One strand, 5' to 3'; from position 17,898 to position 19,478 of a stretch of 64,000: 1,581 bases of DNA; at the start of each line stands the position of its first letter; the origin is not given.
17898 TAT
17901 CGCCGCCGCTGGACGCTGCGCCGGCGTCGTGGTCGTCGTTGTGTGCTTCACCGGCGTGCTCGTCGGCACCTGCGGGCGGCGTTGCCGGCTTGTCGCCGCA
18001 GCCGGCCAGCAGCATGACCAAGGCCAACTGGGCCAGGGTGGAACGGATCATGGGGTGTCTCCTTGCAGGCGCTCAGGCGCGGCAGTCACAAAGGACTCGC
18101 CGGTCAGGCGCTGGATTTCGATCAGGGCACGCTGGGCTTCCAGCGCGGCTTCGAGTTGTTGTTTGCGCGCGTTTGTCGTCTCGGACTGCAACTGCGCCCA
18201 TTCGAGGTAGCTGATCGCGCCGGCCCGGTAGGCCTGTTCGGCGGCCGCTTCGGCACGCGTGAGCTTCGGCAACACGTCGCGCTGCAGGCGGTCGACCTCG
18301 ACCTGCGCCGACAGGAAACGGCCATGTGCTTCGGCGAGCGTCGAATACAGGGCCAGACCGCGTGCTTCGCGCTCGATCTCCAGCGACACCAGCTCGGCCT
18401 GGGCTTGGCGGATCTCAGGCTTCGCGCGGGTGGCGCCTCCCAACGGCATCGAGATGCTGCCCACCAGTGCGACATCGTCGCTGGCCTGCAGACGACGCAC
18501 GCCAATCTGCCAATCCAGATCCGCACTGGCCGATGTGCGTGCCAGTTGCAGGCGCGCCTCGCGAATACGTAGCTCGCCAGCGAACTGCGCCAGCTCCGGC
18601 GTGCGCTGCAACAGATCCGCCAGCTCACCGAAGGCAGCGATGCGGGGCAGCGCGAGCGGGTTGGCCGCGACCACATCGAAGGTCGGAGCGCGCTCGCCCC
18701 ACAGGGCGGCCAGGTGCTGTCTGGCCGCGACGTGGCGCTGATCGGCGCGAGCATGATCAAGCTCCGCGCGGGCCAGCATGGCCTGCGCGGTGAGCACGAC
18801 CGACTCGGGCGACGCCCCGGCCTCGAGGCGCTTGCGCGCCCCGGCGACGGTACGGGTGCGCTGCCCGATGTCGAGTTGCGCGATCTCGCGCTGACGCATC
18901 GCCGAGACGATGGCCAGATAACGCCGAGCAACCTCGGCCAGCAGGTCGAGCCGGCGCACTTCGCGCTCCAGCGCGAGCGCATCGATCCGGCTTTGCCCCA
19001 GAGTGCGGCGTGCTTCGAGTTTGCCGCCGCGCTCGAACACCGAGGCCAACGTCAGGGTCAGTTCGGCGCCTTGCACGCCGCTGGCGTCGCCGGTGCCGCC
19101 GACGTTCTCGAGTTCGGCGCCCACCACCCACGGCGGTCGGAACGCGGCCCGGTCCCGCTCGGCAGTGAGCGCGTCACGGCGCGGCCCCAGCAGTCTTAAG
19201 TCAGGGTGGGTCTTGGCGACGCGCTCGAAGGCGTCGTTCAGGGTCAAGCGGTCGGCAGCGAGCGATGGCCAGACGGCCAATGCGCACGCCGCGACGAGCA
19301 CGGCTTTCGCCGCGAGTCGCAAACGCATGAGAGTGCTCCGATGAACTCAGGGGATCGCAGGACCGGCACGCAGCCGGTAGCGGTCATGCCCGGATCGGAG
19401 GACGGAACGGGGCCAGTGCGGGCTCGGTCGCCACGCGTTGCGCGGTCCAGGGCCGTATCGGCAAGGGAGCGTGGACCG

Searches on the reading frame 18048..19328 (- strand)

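Call 67: search_protein_families(library=pfam, proteins=[window:18048-19328:-], max_evalue=0.001)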
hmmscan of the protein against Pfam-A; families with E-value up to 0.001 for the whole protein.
window:18048-19328:- (426 aa): 1 family
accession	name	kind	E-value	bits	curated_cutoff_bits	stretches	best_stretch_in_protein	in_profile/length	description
PF02321.23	OEP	-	2.1e-28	99.8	22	2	30-211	1-187/187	Outer membrane efflux protein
